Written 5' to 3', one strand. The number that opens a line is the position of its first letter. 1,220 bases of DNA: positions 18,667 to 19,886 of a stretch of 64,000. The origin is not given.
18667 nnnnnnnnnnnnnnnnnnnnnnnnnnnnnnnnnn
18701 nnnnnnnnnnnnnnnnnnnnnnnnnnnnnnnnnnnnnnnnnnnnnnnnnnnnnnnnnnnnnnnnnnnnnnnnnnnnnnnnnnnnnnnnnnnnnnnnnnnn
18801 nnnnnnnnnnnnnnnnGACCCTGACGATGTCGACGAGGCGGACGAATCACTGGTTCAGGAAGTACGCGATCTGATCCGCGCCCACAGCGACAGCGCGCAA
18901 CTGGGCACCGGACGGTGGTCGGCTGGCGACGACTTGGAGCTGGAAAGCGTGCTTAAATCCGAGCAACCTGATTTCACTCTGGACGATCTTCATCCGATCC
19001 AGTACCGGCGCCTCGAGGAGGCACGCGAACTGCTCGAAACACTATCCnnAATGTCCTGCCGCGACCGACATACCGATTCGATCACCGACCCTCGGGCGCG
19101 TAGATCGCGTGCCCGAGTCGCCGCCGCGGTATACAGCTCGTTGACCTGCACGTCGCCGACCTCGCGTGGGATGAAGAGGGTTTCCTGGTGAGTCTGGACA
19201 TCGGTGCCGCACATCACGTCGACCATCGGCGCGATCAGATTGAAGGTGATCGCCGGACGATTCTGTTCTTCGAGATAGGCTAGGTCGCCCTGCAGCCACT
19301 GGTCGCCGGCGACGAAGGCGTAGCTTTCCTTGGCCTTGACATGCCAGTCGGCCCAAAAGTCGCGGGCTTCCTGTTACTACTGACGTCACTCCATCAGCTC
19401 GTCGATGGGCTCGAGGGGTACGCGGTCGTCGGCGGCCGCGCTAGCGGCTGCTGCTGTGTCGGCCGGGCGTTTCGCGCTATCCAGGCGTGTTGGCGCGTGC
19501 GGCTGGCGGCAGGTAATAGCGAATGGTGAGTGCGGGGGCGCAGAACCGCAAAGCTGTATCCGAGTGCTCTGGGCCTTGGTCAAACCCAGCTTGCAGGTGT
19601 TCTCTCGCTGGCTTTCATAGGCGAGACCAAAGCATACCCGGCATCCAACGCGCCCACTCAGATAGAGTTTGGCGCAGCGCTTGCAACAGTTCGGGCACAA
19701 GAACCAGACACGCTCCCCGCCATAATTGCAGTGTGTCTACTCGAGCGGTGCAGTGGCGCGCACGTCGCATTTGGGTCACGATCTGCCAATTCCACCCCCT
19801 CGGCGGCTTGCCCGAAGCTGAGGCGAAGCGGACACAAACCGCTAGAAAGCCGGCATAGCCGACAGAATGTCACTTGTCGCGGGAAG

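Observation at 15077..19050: Divergent three-gene envelope module of unknown function inside the tRNA-Leu island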

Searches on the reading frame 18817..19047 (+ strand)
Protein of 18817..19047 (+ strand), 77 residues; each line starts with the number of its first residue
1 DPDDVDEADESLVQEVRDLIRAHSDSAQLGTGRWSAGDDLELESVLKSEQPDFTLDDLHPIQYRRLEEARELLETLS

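Call 101: search_solved_structures(query=A8, max_evalue=10, show_alignments=3)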
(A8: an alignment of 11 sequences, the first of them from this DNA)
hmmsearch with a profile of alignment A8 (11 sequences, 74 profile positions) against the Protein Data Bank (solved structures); distinct sequences matched with E-value up to 10: 12.
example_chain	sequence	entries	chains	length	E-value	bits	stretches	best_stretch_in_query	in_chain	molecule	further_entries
2iyj_A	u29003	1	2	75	0.41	14.3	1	37-62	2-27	THIOL DISULFIDE INTERCHANGE PROTEIN DSBC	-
8a57_D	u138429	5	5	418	0.48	14.1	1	7-72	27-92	GTPase HflX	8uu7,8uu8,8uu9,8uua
6vtj_A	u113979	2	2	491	0.54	13.9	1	22-58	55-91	Non-ribosomal peptide synthetase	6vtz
5g3y_A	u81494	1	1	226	0.66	13.6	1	10-57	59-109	ADENYLATE KINSE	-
7rum_A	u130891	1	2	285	0.74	13.5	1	16-53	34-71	Endolysin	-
6ywe_c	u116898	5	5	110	0.91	13.2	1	13-39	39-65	54S ribosomal protein L31, mitochondrial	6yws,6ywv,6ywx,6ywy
2x58_A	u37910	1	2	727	1.1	12.9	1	7-34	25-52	PEROXISOMAL BIFUNCTIONAL ENZYME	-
3zw8_A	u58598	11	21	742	1.1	12.9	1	7-34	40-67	PEROXISOMAL BIFUNCTIONAL ENZYME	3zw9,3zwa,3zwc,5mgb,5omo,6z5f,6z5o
3zwb_A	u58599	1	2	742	1.1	12.9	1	7-34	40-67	PEROXISOMAL BIFUNCTIONAL ENZYME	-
28jj_A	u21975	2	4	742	1.1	12.9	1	7-34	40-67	Peroxisomal bifunctional enzyme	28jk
1y7e_A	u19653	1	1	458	1.6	12.4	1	5-60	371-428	Probable M18-family aminopeptidase 1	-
7pkt_P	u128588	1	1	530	1.7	12.3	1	6-48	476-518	mL116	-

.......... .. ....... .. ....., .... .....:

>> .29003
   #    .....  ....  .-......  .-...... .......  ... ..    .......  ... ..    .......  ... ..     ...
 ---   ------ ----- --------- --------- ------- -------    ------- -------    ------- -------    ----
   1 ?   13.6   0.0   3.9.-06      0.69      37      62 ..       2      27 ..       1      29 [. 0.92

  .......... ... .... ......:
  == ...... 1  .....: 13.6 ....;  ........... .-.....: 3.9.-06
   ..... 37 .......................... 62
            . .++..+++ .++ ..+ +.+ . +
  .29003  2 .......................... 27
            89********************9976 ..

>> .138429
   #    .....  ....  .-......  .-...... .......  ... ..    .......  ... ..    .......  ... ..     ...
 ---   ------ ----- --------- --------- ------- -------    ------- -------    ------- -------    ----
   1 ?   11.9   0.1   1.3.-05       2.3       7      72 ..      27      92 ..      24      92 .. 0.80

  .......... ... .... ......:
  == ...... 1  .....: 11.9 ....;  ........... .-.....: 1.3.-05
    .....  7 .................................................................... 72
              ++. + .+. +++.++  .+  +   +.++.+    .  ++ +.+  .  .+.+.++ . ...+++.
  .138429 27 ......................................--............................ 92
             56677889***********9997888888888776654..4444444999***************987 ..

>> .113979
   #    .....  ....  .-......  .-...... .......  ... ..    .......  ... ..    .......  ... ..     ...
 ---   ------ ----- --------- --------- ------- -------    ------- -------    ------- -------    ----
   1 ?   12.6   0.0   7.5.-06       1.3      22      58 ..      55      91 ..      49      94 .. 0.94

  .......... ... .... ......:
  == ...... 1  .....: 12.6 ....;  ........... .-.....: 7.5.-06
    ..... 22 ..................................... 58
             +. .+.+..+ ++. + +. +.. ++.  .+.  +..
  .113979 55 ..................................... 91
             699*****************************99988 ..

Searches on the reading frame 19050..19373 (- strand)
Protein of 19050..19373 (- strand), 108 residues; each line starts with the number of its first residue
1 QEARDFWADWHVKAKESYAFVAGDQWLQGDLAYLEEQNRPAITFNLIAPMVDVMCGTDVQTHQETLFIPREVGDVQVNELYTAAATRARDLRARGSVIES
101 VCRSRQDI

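Call 81: search_protein_families(library=phrogs, proteins=[window:19050-19373:-], max_evalue=0.1)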
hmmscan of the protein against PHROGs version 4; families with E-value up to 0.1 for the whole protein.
seq(108 aa): 2 families
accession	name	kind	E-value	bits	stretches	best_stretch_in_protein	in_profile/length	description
phrog_156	-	head and packaging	3.1e-14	53.3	1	4-84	23-103/681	portal protein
phrog_18470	-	head and packaging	1e-05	25.8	1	8-80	36-107/232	portal protein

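Call 82: search_protein_families(library=pfam, proteins=[window:19050-19373:-], max_evalue=0.1)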
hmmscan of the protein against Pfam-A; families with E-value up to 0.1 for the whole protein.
seq(108 aa): 1 family
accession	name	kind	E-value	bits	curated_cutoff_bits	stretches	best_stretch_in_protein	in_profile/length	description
PF16510.12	P22_portal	-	6e-17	61.8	26.1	1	2-85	6-89/594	Phage P22-like portal protein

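Call 106: search_dna_similar(query=window:19050-19373:-, collection=phages, mode=protein, max_evalue=0.001, max_rows=8)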
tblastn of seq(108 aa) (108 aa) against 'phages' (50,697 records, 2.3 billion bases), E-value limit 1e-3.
Records with a match: 10; places in all: 10; records where one place covers at least 80% of the query: 0.
Best place of each record, by identity: <60% 10.
By first word of the organism name: Pseudomonas 6; Caudoviricetes 1; Rhizobium 1; Microcystis 1; Paracoccus 1.
By host as written in the record: - 3; Pseudomonas aeruginosa 2; Rhizobium etli Y1_10 1; Microcystis aeruginosa 1; Paracoccus marcusii strain KR4M-18 1; Pseudomonas aeruginosa CRPA190 (carbapenem-resistant) 1; Pseudomonas aeruginosa YMC17/07/R4900 1.
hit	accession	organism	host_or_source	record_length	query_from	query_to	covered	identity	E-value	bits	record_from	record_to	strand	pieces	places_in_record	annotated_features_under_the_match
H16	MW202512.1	Caudoviricetes sp.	Manatee Spring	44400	2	81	74%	43.8%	2e-16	78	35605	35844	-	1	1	portal protein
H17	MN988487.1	Rhizobium phage RHph_Y1_10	Rhizobium etli Y1_10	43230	9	80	67%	37.5%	8e-14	71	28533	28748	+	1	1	portal protein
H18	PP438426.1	Microcystis phage Mae-JY35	Microcystis aeruginosa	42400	10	80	66%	35.2%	5e-10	60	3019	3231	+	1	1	portal protein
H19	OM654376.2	Paracoccus phage vB_PmaP_KLEP18-1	Paracoccus marcusii strain KR4M-18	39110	15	80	61%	36.4%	5e-11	63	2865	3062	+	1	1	portal protein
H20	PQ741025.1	Pseudomonas phage CRPAP1904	Pseudomonas aeruginosa CRPA190 ...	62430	12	70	55%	39.0%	5e-6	49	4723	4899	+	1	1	portal protein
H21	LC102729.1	Pseudomonas phage phiR18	-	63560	12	70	55%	39.0%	5e-6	49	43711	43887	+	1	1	hypothetical protein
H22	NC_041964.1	Pseudomonas phage phiR18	-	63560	12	70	55%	39.0%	5e-6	49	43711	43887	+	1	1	portal protein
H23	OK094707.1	Pseudomonas phage YMC17/07/R4900a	Pseudomonas aeruginosa YMC17/07/R4900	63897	12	70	55%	39.0%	5e-6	49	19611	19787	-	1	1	hypothetical protein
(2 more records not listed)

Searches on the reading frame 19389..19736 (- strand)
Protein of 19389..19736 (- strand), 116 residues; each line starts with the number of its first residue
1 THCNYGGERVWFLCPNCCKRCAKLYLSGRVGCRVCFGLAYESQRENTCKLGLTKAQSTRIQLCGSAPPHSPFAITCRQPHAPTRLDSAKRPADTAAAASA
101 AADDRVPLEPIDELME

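Call 81: search_protein_families(library=phrogs, proteins=[window:19389-19736:-], max_evalue=0.1)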
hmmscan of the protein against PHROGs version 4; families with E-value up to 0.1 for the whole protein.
seq(116 aa): 0 families

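Call 82: search_protein_families(library=pfam, proteins=[window:19389-19736:-], max_evalue=0.1)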
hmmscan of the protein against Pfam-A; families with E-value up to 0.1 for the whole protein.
seq(116 aa): 0 families

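Call 107: search_dna_similar(query=window:19389-19736:-, collection=phages, mode=protein, max_evalue=0.001, max_rows=8)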
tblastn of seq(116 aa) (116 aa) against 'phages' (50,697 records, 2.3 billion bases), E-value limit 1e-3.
No match.
